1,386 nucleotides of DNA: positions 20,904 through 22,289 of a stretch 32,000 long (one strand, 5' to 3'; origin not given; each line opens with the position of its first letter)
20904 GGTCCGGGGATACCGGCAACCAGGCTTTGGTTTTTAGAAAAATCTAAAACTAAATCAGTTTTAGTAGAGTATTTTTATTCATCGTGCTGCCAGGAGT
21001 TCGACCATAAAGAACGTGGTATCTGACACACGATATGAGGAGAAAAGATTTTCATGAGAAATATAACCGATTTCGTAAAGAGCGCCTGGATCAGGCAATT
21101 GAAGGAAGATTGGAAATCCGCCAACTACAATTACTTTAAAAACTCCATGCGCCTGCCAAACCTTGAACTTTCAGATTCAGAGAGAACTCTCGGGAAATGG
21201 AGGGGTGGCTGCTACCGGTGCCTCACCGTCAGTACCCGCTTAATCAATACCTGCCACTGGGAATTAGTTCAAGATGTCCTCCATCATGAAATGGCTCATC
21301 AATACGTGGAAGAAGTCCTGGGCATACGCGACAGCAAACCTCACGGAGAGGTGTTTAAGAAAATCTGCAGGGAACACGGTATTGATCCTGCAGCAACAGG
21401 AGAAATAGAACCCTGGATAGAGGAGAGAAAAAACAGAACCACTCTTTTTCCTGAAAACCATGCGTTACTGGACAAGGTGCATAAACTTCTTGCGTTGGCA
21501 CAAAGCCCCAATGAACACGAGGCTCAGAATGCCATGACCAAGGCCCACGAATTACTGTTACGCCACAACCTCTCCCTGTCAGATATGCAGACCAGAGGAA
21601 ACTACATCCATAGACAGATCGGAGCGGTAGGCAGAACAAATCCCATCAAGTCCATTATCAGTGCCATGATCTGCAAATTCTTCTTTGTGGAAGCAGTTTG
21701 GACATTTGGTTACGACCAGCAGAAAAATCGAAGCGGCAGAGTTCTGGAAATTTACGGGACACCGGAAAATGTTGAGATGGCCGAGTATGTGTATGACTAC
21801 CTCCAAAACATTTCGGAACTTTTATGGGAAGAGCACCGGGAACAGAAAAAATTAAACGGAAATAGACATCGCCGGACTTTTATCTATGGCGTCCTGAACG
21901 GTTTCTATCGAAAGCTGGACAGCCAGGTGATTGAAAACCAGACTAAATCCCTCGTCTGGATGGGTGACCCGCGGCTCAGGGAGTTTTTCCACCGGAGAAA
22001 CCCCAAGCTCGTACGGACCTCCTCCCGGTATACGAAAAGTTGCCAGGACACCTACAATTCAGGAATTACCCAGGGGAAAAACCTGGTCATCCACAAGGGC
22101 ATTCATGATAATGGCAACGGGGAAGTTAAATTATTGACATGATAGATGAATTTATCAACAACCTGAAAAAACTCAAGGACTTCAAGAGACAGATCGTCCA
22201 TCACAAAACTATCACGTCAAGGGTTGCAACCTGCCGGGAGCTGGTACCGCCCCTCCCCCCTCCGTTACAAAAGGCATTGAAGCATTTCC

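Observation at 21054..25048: Coupled SprT-like protease and MrfA-type helicase/DUF1998/DEDDh-exonuclease: a two-gene module of unassigned function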

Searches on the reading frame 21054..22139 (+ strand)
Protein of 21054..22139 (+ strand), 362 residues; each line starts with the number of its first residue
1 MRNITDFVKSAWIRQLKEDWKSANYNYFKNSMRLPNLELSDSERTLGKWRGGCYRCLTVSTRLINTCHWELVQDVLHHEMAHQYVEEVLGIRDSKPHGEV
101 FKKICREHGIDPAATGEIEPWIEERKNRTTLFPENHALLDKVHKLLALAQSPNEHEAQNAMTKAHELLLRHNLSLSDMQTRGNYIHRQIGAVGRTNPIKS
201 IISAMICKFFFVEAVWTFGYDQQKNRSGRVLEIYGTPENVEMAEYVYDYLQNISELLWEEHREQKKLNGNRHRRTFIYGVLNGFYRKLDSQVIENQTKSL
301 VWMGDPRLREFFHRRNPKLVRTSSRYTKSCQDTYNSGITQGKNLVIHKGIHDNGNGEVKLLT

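Call 3: search_protein_families(library=pfam, proteins=[window:21054-22139:+], max_evalue=0.1)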
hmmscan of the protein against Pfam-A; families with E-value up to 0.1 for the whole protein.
window:21054-22139:+ (362 aa): 4 families
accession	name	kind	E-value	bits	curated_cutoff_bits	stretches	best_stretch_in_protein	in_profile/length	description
PF23771.1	DUF7168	-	1.9e-22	79.9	25.5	1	192-317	17-137/140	Domain of unknown function (DUF7168)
PF10979.13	DUF2786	-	1.4e-13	51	23.9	1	138-174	2-39/40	Protein of unknown function (DUF2786)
PF10263.15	SprT-like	-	2.8e-10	40.4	25.6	1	20-107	5-94/108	SprT-like family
PF14518.11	Haem_oxygenas_2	-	0.058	13.6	28.9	0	66-120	20-73/177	Iron-containing redox enzyme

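Call 4: search_protein_families(library=padloc, proteins=[window:21054-22139:+], max_evalue=0.1)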
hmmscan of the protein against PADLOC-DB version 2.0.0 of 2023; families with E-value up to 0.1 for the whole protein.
window:21054-22139:+ (362 aa): 0 families

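Call 5: search_protein_families(library=ncbifam, proteins=[window:21054-22139:+], max_evalue=0.1)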
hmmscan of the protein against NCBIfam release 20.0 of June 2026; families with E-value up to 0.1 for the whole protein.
window:21054-22139:+ (362 aa): 1 family
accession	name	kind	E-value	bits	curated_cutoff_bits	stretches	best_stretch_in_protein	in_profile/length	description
NF003421.0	PRK04860.1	equivalog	0.0016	18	175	1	8-106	10-104/170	SprT family zinc-dependent metalloprotease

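Call 12: find_homologous_proteins(query=window:21054-22139:+, max_evalue=0.00001)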
Query window:21054-22139:+ (362 aa): 290 proteins with E <= 0.00001 among 1636 candidates; the best 120 are listed.
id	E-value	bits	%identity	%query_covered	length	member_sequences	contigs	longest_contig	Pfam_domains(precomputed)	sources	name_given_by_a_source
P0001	4.8e-235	798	94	100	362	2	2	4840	PF10263.16,PF23771.2,PF10979.14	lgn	-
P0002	1.2e-215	734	86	100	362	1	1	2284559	PF10263.16,PF23771.2,PF10979.14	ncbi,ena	-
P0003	1.9e-213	726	85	100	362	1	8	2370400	PF10263.16,PF23771.2,PF10979.14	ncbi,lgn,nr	ncbi:MAG: DUF2786 domain-containing protein [Candidatus Scalindua sp. AMX11]|nr:MAG: DUF2786 domain-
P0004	1.1e-198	678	80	100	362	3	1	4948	PF10263.16,PF23771.2,PF10979.14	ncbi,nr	ncbi:MAG: DUF2786 domain-containing protein [Planctomycetes bacterium]|nr:DUF2786 domain-containing 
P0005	1.3e-193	661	77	100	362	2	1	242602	PF10263.16,PF23771.2,PF10979.14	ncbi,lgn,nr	ncbi:MAG: SprT-like domain-containing protein [Candidatus Scalindua sp.]|nr:SprT-like domain-contain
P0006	1.5e-182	625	75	95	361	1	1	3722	PF10263.16,PF23771.2,PF10979.14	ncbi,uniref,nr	ncbi:MAG: SprT-like family protein [Candidatus Scalindua rubra]|uniref:SprT-like family protein n=1 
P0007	6.7e-182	623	72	100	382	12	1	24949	PF10263.16,PF23771.2,PF10979.14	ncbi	-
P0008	3.1e-181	621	73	95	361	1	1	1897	PF10263.16,PF23771.2,PF10979.14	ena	-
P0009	1.9e-180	618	72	100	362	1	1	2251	PF10263.16,PF23771.2,PF10979.14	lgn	-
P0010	7.4e-180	616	71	100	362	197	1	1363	PF10263.16,PF23771.2,PF10979.14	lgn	-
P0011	6.2e-179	613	71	99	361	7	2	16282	PF10263.16,PF23771.2,PF10979.14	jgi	jgi:hypothetical protein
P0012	1.9e-178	611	72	100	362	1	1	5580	PF10263.16,PF23771.2,PF10979.14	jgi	jgi:predicted SprT family Zn-dependent metalloprotease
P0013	3.2e-178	611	72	99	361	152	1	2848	PF10263.16,PF23771.2,PF10979.14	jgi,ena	-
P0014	2.0e-176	605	71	100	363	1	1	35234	PF10263.16,PF23771.2,PF10979.14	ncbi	-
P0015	2.5e-176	604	71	100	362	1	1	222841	PF10263.16,PF23771.2,PF10979.14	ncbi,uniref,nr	ncbi:hypothetical protein SCALIN_C27_0190 [Candidatus Scalindua japonica]|uniref:DUF2786 domain-cont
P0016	3.3e-176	604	71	99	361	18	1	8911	PF10263.16,PF23771.2,PF10979.14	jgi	jgi:hypothetical protein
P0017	5.4e-176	603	72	99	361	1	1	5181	PF10263.16,PF23771.2,PF10979.14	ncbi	ncbi:MAG: SprT-like domain-containing protein [Candidatus Scalindua sp.]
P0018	2.6e-175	601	74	96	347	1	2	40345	PF10263.16,PF23771.2,PF10979.14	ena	-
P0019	4.0e-175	600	69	99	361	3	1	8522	PF10263.16,PF23771.2,PF10979.14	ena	-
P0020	2.2e-174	598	71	98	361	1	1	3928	PF10263.16,PF23771.2,PF10979.14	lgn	-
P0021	3.5e-174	597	70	100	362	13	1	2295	PF10263.16,PF23771.2,PF10979.14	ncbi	-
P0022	6.7e-174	596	71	99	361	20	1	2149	PF10263.16,PF23771.2,PF10979.14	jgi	-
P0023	3.1e-173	594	69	100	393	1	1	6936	PF10263.16,PF23771.2,PF10979.14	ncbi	-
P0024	4.1e-173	594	69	100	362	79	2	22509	PF10263.16,PF23771.2,PF10979.14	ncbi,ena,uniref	ncbi:MAG TPA: SprT-like domain-containing protein [Candidatus Wunengus sp. YC60]|uniref:SprT-like do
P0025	4.4e-173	594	69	99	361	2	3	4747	PF10263.16,PF23771.2,PF10979.14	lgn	-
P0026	3.4e-172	591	70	100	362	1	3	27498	PF10263.16,PF23771.2,PF10979.14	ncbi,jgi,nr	ncbi:MAG: DUF2786 domain-containing protein [Planctomycetes bacterium]|nr:DUF2786 domain-containing 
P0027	1.3e-171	589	70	100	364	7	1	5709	PF10263.16,PF23771.2,PF10979.14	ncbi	-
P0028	2.4e-171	588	69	99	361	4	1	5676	PF10263.16,PF23771.2,PF10979.14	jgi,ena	-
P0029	1.3e-170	586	68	100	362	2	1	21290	PF10263.16,PF23771.2,PF10979.14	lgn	-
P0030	2.1e-170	585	68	100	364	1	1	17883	PF10263.16,PF23771.2,PF10979.14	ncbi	-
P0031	2.1e-169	582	67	100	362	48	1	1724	PF10263.16,PF23771.2,PF10979.14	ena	-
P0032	4.4e-169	581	67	100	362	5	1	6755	PF10263.16,PF23771.2,PF10979.14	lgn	-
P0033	1.1e-168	579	67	100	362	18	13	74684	PF10263.16,PF23771.2,PF10979.14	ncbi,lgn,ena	-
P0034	1.5e-168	579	69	96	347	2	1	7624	PF10263.16,PF23771.2,PF10979.14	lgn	-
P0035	9.0e-168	576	66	100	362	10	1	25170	PF10263.16,PF23771.2,PF10979.14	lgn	-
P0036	1.2e-167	576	68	100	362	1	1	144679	PF10263.16,PF23771.2,PF10979.14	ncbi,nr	ncbi:MAG: DUF2786 domain-containing protein [Candidatus Kuenenia sp.]|nr:DUF2786 domain-containing p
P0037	2.7e-166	571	66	100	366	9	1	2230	PF10263.16,PF23771.2,PF10979.14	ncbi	-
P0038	1.6e-165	569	65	99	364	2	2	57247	PF10263.16,PF23771.2,PF10979.14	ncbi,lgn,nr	ncbi:MAG: DUF2786 domain-containing protein [Candidatus Brocadia sp.]|nr:DUF2786 domain-containing p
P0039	1.2e-163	563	69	100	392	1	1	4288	PF10263.16,PF23771.2,PF10979.14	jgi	-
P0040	2.3e-163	562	65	99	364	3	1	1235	PF10263.16,PF23771.2,PF10979.14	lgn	-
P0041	2.9e-163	561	66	100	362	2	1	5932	PF10263.16,PF23771.2,PF10979.14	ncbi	-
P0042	1.2e-162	559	63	100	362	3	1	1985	PF10263.16,PF23771.2,PF10979.14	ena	-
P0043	2.5e-162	558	64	100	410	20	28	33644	PF10263.16,PF23771.2,PF10979.14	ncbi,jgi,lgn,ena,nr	ncbi:MAG: hypothetical protein CV082_10665 [Candidatus Brocadia sp. BL1]|nr:MAG: hypothetical protei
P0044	2.4e-161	555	67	100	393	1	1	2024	PF10263.16,PF23771.2,PF10979.14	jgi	-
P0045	4.1e-161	554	63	100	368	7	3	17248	PF10263.16,PF23771.2,PF10979.14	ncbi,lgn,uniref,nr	ncbi:MAG: SprT-like family protein [Candidatus Brocadia fulgida]|uniref:SprT-like family protein n=1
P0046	1.0e-158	546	63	100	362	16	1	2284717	PF10263.16,PF23771.2,PF10979.14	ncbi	-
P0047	6.3e-158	544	64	100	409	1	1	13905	PF10263.16,PF23771.2,PF10979.14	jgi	-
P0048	2.4e-157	542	64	100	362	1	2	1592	PF10263.16,PF23771.2,PF10979.14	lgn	-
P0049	8.6e-156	537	72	88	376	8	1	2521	PF10263.16,PF23771.2,PF10979.14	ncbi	ncbi:MAG: SprT-like domain-containing protein, partial [Planctomycetota bacterium]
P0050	3.8e-155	535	65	96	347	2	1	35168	PF10263.16,PF23771.2,PF10979.14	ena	-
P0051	1.7e-154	533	62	99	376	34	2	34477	PF10263.16,PF23771.2,PF10979.14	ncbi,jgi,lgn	-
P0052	2.9e-151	522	61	100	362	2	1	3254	PF10263.16,PF23771.2,PF10979.14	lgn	-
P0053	3.0e-151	522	63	97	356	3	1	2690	PF10263.16,PF23771.2,PF10979.14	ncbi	-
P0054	1.8e-150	519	61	99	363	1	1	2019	PF10263.16,PF23771.2,PF10979.14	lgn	-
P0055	3.1e-147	509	61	98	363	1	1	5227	PF10263.16,PF23771.2,PF10979.14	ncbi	-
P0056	1.6e-146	506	60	97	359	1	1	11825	PF10263.16,PF23771.2,PF10979.14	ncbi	-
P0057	2.2e-145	503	59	98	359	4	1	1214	PF10263.16,PF23771.2,PF10979.14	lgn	-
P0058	2.8e-145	502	59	99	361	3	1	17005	PF10263.16,PF23771.2,PF10979.14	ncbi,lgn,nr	ncbi:MAG: SprT-like domain-containing protein [Nitrospinae bacterium]|nr:SprT-like domain-containing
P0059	1.9e-144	500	59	99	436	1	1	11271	PF10263.16,PF23771.2,PF10979.14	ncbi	-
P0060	1.5e-143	497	59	98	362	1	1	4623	PF10263.16,PF23771.2,PF10979.14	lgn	-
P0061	5.1e-142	491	58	99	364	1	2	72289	PF10263.16,PF23771.2,PF10979.14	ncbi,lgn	-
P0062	2.1e-141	489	59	100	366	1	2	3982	PF10263.16,PF23771.2,PF10979.14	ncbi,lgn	ncbi:MAG: SprT-like domain-containing protein [Nitrospiria bacterium]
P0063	2.3e-141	489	58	98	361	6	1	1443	PF10263.16,PF23771.2,PF10979.14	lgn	-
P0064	4.5e-141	488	56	100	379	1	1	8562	PF10263.16,PF23771.2,PF10979.14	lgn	-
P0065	1.2e-140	487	58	100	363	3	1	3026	PF10263.16,PF23771.2,PF10979.14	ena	-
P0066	3.6e-140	485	57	100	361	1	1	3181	PF10263.16,PF23771.2,PF10979.14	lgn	-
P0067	3.5e-139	482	57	98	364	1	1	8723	PF10263.16,PF23771.2,PF10979.14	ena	-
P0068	3.7e-139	482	57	100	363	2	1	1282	PF10263.16,PF23771.2,PF10979.14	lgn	-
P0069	5.1e-139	482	58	99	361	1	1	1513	PF10263.16,PF23771.2,PF10979.14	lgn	-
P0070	2.2e-138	480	57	98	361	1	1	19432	PF10263.16,PF23771.2,PF10979.14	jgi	-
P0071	4.9e-136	472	56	100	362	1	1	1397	PF10263.16,PF23771.2,PF10979.14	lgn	-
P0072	1.6e-135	470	57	98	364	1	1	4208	PF10263.16,PF23771.2,PF10979.14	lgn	-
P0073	1.8e-135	470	55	100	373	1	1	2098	PF10263.16,PF23771.2,PF10979.14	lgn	-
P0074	9.1e-135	468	55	100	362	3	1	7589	PF10263.16,PF23771.2,PF10979.14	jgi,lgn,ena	-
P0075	9.7e-135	468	62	87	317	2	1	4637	PF10263.16,PF23771.2,PF10979.14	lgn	-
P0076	1.3e-134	467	56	100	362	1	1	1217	PF10263.16,PF23771.2,PF10979.14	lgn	-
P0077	5.6e-133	462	56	95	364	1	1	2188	PF10263.16,PF23771.2,PF10979.14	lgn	-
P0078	1.9e-131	457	55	100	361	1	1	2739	PF10263.16,PF23771.2,PF10979.14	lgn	-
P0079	2.5e-131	456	55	100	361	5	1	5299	PF10263.16,PF23771.2,PF10979.14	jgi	-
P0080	5.4e-129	449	53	98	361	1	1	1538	PF10263.16,PF23771.2,PF10979.14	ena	-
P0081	3.2e-126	440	53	100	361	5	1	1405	PF10263.16,PF23771.2,PF10979.14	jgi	jgi:hypothetical protein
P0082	8.8e-126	438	72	73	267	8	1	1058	PF10263.16,PF23771.2,PF10979.14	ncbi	-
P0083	4.5e-123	429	52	99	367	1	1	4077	PF10263.16,PF23771.2,PF10979.14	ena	-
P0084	1.0e-122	428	53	100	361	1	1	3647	PF10263.16,PF23771.2,PF10979.14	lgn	-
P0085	6.9e-119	415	67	74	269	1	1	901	PF10263.16,PF23771.2,PF10979.14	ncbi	-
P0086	3.1e-115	403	63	79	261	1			PF23771.2,PF10979.14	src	-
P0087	7.0e-109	382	52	91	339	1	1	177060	PF10263.16,PF23771.2,PF10979.14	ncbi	-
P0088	4.4e-107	377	69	64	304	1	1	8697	PF10263.16,PF10979.14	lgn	-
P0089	4.5e-105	370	69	62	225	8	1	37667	PF23771.2,PF10979.14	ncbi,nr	ncbi:MAG: DUF2786 domain-containing protein [Planctomycetes bacterium]|nr:DUF2786 domain-containing 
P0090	4.5e-104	367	78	56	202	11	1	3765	PF23771.2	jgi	jgi:hypothetical protein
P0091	4.8e-104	367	71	60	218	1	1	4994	PF23771.2,PF10979.14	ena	-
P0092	1.2e-103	365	58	74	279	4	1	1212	PF23771.2,PF10979.14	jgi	jgi:hypothetical protein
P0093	4.5e-102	360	77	56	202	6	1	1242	PF23771.2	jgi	jgi:hypothetical protein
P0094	9.3e-93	329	67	54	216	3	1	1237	PF10263.16,PF10979.14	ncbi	-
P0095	1.6e-90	322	59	64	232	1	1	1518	PF23771.2,PF10979.14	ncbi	ncbi:MAG: DUF2786 domain-containing protein, partial [Waddliaceae bacterium]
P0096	2.5e-89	318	67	58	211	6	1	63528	PF10263.16,PF10979.14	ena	-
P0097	8.7e-88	313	60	60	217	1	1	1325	PF23771.2,PF10979.14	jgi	jgi:hypothetical protein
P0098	3.5e-87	311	68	54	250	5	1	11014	PF10263.16,PF10979.14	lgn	-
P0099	5.5e-76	274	41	95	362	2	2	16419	PF10263.16,PF23771.2,PF10979.14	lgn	-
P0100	6.1e-76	274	40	96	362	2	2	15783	PF10263.16,PF23771.2,PF10979.14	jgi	jgi:Protein of unknown function (DUF2786)/SprT-like family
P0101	2.3e-73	266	39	97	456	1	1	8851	PF10263.16,PF23771.2,PF10979.14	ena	-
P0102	2.9e-73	265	41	90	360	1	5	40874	PF10263.16,PF23771.2,PF10979.14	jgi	jgi:hypothetical protein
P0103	3.4e-73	265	41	98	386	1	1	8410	PF10263.16,PF23771.2,PF10979.14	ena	-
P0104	3.0e-72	262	38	99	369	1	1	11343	PF10263.16,PF23771.2,PF10979.14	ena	-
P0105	3.2e-72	262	39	93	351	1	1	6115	PF10263.16,PF23771.2,PF10979.14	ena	-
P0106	9.5e-72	260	39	96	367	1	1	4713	PF10263.16,PF23771.2,PF10979.14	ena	-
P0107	1.0e-71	260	39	96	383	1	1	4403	PF10263.16,PF23771.2,PF10979.14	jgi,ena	-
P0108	1.9e-71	259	41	95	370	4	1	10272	PF10263.16,PF23771.2,PF10979.14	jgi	jgi:hypothetical protein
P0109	2.1e-71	259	37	94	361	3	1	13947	PF10263.16,PF23771.2,PF10979.14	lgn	-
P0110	2.5e-71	259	38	92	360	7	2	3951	PF10263.16,PF23771.2,PF10979.14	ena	-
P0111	3.2e-71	259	38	98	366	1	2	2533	PF10263.16,PF23771.2,PF10979.14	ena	-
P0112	4.2e-71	258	40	97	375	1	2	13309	PF10263.16,PF23771.2,PF10979.14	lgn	-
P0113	4.5e-71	258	40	97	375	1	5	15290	PF10263.16,PF23771.2,PF10979.14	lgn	-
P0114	5.4e-71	258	40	94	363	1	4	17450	PF10263.16,PF23771.2,PF10979.14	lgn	-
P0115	1.9e-70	256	38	96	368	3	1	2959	PF10263.16,PF23771.2,PF10979.14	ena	-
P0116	4.5e-70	255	39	99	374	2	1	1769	PF10263.16,PF23771.2,PF10979.14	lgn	-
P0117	6.2e-70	254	38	94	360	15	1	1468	PF10263.16,PF23771.2,PF10979.14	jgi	jgi:hypothetical protein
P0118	9.0e-70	254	37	99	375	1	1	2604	PF10263.16,PF23771.2,PF10979.14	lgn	-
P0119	1.3e-69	253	38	96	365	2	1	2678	PF10263.16,PF23771.2,PF10979.14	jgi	jgi:hypothetical protein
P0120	1.4e-69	253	38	99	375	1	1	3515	PF10263.16,PF23771.2,PF10979.14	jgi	jgi:hypothetical protein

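Call 16: find_related_loci(query=A1, collection=genome_contigs, flank=8000)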
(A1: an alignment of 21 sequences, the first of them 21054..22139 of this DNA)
Query A1 (362 aa) in genome_contigs; peptide patterns used: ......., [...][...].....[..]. (x = any residue, [..] = any of these).
600 stretches matched a pattern (row limit reached: there are more); 414 encode a relative of the query (tblastn E <= 1e-3); the best 80 are kept; 80 distinct loci.
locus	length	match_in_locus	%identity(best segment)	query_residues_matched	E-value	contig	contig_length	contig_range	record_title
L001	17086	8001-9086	86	1-362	0e+0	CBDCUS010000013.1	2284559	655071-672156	MAG: Candidatus Scalinduaceae bacterium isolate 06c2e644-e4ca-4b95-b966-bf5aaa188cb2 genome assembly, contig: contig_13,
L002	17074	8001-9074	71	4-361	1e-175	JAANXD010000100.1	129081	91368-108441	MAG: Candidatus Scalindua arabica isolate SuakinDeep_MAG55_1 MAG551_100, whole genome shotgun sequence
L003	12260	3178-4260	70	1-361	1e-173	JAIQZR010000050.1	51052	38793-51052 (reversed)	MAG: Candidatus Scalindua sp. isolate OFTM180 OFTM180_49, whole genome shotgun sequence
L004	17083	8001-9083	68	1-361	4e-173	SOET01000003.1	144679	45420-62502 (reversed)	MAG: Candidatus Kuenenia hertensis isolate YC6 NODE_249_length_144679_cov_263.650584, whole genome shotgun sequence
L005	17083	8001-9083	72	1-361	5e-172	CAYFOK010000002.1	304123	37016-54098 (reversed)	MAG TPA_asm: uncultured Candidatus Scalindua sp. isolate ERP019367_co2_59 genome assembly, contig: NODE_29_length_304123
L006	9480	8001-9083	69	1-361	2e-171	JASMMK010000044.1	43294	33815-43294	MAG: Candidatus Scalindua sp. isolate Arabian9_MAG_63 c_000000858880, whole genome shotgun sequence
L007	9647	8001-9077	68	3-361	2e-170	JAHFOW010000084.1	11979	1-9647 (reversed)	MAG: Planctomycetota bacterium isolate nzgw512 NODE_3744_length_11980_cov_6.822413, whole genome shotgun sequence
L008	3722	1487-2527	75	1-347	2e-177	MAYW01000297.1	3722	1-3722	MAG: Candidatus Scalindua rubra isolate BSI-1 SCARUB_contig000297, whole genome shotgun sequence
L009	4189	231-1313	65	1-361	5e-176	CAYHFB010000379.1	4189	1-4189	MAG TPA_asm: uncultured candidatus Brocadiaceae bacterium isolate ERP119702_co1_214 genome assembly, contig: NODE_33925_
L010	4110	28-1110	68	1-361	1e-174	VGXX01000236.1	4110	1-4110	MAG: Planctomycetota bacterium isolate M_DeepCast_100m_m2_243 M_DeepCast_100m_m2_243_Ga0194119_10045412, whole genome sh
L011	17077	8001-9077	67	3-361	3e-168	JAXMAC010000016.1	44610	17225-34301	MAG: Candidatus Brocadiaceae bacterium isolate STL-AMX1 opera.44.fa-16, whole genome shotgun sequence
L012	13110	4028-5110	70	1-361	1e-167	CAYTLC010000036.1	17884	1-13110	MAG TPA_asm: uncultured Candidatus Scalindua sp. isolate binchicken_co65_322 genome assembly, contig: NODE_12866_length_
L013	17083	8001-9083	67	1-361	4e-164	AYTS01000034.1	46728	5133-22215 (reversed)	MAG: Candidatus Brocadia carolinensis isolate 26THWARD NODE_19_length_46728_cov_20.4759_ID_37, whole genome shotgun sequ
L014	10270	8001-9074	67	4-361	3e-164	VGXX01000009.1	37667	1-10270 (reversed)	MAG: Planctomycetota bacterium isolate M_DeepCast_100m_m2_243 M_DeepCast_100m_m2_243_Ga0194119_10001836, whole genome sh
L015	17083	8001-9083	66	1-361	3e-160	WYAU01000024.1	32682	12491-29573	MAG: Candidatus Brocadia sp. isolate AMX1 k127_142037, whole genome shotgun sequence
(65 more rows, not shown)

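Call 26: search_solved_structures(query=A1, max_evalue=1, show_alignments=2)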
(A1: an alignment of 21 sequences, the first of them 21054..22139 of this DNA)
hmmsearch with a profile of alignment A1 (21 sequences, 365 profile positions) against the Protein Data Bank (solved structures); distinct sequences matched with E-value up to 1: 2.
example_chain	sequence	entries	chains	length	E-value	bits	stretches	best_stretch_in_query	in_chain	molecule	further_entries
6mdx_A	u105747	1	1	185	0.0007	21.5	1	25-114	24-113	SprT-like domain-containing protein Spartan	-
6mdw_A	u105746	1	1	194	0.002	20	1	57-114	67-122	SprT-like domain-containing protein Spartan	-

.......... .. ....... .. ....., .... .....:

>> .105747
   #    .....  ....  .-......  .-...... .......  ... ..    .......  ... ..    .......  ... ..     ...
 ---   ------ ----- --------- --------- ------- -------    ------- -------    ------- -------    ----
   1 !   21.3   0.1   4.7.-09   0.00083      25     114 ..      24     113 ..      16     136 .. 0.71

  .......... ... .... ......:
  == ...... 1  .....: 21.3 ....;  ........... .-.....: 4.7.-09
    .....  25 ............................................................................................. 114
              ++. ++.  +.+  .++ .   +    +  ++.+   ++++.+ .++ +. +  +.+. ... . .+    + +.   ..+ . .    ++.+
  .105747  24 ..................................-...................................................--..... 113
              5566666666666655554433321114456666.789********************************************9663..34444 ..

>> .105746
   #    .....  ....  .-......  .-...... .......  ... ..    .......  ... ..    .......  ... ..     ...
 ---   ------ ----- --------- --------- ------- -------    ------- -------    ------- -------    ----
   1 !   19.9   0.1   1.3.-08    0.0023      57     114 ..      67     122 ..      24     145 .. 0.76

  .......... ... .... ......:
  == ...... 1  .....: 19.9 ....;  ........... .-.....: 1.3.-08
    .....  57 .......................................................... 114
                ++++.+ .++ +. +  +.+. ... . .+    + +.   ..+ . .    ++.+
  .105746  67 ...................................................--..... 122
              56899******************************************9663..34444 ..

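Call 29: search_protein_families(library=pfam, proteins=[L001:9152-9748:+], max_evalue=0.01)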
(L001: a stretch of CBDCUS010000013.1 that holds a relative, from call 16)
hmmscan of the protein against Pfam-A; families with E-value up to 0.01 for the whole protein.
L001:9152-9748:+ (199 aa): 1 family
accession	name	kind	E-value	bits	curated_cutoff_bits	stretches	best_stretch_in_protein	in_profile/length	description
PF00857.26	Isochorismatase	-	1e-43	149.8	27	1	23-187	1-174/175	Isochorismatase domain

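Call 35: predict_structure(alignment_id=A1)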
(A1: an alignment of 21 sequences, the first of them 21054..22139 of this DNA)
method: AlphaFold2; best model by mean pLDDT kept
length: 362 residues; sequences in the alignment: 21
mean_pLDDT: 77.5   pTM: 0.75
mean pLDDT of the five models: 77.5, 77.2, 76.5, 76.4, 72.4
residues with pLDDT >= 90: 103; 70-90: 161; 50-70: 64; < 50: 34
segments of 3 or more residues with pLDDT < 50: 323-330, 341-362
pLDDT, mean of each block of 10 residues (from residue 1): 75 96 94 95 88 92 91 95 92 74 90 84 74 67 75 74 70 57 80 86 81 87 91 86 86 89 90 88 78 55 69 83 46 54 37 32 28
secondary structure, 60 per line:
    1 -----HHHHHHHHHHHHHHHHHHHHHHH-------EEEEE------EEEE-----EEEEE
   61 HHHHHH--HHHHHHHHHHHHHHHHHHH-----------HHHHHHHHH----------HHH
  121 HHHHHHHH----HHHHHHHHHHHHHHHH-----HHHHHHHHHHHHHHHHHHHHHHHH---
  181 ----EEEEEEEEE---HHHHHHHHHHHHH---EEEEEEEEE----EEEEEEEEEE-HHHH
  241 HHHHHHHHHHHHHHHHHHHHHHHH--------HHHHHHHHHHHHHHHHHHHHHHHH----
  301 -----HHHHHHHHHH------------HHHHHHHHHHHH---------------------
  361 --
elements in order: H6-28 E36-40 E47-50 E56-60 H61-66 H69-87 H99-107 H118-128 H133-148 H154-177 E185-193 H197-209 E213-221 E226-235 H237-264 H273-296 H306-315 H328-339
